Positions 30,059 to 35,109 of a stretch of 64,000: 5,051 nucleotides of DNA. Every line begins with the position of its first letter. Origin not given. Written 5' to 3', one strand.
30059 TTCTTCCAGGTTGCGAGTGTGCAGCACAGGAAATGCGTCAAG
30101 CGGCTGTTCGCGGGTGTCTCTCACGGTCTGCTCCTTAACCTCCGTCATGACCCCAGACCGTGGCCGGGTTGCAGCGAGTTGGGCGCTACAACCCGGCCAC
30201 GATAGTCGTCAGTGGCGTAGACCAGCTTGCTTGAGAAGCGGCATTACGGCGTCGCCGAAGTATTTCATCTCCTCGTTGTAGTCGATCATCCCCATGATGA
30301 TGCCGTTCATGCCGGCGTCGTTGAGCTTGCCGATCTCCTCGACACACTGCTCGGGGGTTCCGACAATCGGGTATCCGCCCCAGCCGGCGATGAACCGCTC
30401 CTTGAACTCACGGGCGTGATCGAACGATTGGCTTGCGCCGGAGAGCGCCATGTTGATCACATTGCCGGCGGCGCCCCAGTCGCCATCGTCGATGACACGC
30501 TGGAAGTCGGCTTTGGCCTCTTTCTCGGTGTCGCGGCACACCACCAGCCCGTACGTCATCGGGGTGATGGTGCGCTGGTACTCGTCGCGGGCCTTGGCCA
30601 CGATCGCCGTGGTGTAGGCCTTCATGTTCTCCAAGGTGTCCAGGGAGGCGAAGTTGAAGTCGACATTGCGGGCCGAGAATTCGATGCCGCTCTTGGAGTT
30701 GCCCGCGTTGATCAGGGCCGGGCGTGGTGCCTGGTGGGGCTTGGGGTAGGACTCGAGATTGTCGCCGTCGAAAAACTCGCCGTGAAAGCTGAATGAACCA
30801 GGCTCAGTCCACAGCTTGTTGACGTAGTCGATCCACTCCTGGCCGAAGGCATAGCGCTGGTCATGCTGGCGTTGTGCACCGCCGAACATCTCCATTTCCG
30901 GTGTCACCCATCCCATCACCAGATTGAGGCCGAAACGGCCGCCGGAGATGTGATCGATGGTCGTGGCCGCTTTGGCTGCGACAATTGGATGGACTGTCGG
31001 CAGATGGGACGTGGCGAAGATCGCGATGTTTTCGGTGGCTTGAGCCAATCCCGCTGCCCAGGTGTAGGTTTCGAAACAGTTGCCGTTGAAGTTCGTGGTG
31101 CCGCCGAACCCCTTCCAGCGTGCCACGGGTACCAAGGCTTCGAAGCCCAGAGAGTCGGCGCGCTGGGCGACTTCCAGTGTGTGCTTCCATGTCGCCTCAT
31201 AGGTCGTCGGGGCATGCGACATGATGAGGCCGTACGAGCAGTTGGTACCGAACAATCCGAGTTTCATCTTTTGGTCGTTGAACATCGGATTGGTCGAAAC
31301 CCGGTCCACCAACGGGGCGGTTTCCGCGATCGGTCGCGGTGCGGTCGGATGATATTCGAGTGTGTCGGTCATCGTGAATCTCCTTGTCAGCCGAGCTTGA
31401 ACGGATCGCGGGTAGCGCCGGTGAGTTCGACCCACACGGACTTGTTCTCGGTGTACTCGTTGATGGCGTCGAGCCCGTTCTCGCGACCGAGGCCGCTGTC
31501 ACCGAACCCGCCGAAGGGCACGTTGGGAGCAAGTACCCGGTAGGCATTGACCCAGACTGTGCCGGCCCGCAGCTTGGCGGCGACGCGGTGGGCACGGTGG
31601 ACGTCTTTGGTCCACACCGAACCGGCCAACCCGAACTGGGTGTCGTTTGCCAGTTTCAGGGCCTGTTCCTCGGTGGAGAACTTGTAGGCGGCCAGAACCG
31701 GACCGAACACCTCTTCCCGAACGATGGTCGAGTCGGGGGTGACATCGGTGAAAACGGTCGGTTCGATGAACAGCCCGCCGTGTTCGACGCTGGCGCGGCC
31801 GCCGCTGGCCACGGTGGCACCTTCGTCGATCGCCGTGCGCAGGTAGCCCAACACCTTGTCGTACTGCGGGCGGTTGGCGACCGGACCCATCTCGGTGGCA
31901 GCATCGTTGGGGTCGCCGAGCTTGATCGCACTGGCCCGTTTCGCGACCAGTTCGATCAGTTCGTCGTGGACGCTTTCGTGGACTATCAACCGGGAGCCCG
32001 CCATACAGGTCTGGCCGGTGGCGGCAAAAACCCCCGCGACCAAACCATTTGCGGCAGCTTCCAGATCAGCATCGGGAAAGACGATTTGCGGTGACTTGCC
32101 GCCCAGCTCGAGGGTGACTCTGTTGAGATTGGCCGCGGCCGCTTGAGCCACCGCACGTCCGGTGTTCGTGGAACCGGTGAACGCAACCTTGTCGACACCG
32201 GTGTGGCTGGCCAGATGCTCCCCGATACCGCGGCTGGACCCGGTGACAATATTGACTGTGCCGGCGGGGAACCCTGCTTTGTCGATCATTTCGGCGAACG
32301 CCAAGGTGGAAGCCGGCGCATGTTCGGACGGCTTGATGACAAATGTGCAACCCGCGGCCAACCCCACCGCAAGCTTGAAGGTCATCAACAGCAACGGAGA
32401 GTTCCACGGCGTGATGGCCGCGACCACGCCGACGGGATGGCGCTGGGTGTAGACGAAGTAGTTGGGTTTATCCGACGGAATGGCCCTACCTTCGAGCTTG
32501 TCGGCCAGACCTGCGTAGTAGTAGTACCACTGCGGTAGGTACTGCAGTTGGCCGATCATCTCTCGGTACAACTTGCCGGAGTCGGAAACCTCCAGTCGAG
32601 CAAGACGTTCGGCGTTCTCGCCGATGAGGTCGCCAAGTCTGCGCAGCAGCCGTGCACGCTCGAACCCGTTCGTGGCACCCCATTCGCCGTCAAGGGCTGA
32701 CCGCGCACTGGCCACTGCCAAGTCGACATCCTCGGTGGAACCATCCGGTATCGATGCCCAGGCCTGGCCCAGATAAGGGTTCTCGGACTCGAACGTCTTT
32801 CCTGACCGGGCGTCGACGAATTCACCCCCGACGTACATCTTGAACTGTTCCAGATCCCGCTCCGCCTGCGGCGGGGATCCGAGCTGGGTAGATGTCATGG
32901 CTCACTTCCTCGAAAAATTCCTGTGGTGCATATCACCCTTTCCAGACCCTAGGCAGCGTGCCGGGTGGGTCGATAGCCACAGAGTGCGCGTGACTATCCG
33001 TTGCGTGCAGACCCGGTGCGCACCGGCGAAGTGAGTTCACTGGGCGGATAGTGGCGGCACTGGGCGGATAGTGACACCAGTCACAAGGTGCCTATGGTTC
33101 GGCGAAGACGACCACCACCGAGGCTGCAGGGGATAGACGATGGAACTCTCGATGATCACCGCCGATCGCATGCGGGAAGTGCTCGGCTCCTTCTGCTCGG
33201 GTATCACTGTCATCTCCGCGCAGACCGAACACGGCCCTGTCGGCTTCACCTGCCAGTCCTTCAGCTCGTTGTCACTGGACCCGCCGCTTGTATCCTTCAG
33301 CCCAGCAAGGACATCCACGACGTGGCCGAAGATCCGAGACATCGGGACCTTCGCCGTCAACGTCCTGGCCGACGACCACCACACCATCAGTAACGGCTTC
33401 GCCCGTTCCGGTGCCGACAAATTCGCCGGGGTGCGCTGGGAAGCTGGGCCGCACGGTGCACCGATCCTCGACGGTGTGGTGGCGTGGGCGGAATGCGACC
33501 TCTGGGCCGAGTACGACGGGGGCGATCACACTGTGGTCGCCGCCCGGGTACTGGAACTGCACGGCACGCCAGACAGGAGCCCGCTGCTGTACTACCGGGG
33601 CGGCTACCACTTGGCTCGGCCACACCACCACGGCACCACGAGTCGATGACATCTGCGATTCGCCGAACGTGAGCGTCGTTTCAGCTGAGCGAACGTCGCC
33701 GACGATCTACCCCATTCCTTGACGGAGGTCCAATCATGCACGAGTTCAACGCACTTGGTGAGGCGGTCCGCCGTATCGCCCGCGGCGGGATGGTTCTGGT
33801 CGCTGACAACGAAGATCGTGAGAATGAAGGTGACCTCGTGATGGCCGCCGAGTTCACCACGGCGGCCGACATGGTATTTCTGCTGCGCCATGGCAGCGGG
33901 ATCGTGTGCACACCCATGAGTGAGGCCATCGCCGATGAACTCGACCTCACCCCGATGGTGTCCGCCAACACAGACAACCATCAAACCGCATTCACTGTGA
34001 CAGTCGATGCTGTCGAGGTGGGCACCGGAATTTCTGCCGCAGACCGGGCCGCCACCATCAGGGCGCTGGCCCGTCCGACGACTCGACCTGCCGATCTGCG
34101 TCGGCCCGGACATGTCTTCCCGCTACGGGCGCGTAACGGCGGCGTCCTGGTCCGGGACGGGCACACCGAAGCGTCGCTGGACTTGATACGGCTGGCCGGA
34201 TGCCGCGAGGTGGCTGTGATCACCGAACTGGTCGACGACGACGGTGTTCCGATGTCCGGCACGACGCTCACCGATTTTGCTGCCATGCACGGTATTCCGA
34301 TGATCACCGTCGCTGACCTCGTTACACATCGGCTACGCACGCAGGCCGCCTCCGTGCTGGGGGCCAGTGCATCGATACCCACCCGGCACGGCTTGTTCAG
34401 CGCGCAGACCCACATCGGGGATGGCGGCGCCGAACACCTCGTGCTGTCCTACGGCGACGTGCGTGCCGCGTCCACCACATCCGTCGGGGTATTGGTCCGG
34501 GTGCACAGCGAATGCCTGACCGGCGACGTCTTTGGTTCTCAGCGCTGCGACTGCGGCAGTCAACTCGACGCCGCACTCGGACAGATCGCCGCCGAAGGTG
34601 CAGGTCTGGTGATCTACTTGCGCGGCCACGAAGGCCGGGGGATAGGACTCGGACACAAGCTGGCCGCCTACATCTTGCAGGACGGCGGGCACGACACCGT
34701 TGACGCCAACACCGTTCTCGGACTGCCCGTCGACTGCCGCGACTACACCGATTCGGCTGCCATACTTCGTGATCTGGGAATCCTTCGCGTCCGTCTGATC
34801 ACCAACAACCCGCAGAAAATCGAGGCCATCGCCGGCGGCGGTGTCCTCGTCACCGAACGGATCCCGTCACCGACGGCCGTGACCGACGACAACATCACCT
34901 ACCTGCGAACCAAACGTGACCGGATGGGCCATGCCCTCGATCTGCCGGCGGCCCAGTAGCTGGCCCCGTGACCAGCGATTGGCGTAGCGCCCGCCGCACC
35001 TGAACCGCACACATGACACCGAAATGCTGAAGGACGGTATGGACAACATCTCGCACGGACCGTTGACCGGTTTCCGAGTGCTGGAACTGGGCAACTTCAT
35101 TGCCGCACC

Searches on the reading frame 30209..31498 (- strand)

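Call 38: search_protein_families(library=pfam, proteins=[window:30209-31498:-], max_evalue=0.001)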
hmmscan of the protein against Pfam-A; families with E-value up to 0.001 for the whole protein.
window:30209-31498:- (429 aa): 1 family
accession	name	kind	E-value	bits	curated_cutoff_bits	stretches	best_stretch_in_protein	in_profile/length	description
PF00296.26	Bac_luciferase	-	1.8e-51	175.8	27.9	1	97-398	15-313/314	Luciferase-like monooxygenase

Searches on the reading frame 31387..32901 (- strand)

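Call 38: search_protein_families(library=pfam, proteins=[window:31387-32901:-], max_evalue=0.001)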
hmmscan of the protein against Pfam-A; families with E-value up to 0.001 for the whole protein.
window:31387-32901:- (504 aa): 1 family
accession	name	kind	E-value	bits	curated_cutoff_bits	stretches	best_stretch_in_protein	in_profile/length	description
PF00171.27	Aldedh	-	1.4e-172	574.8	23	1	28-489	1-461/461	Aldehyde dehydrogenase family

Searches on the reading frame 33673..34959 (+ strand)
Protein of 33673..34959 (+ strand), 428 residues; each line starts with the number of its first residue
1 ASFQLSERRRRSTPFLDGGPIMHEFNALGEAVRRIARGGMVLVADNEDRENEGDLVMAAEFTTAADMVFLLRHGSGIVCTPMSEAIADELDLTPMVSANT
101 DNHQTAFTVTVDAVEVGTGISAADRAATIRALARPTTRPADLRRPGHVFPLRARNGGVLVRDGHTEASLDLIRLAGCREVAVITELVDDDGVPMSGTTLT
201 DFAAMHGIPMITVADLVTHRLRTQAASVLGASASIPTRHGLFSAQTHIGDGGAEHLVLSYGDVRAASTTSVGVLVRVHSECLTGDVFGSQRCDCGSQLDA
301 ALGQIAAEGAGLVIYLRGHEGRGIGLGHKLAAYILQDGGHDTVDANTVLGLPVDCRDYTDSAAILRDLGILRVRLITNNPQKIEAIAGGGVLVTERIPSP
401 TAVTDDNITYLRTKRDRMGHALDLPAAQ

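Call 38: search_protein_families(library=pfam, proteins=[window:33673-34959:+], max_evalue=0.001)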
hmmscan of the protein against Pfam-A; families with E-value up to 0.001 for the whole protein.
window:33673-34959:+ (428 aa): 2 families
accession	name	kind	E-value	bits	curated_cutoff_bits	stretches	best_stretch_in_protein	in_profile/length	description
PF00926.24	DHBP_synthase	-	1.2e-78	263.5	26.4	1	30-218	2-190/191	3,4-dihydroxy-2-butanone 4-phosphate synthase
PF00925.25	GTP_cyclohydro2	-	1.4e-57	194.3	23.3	1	232-398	5-165/165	GTP cyclohydrolase II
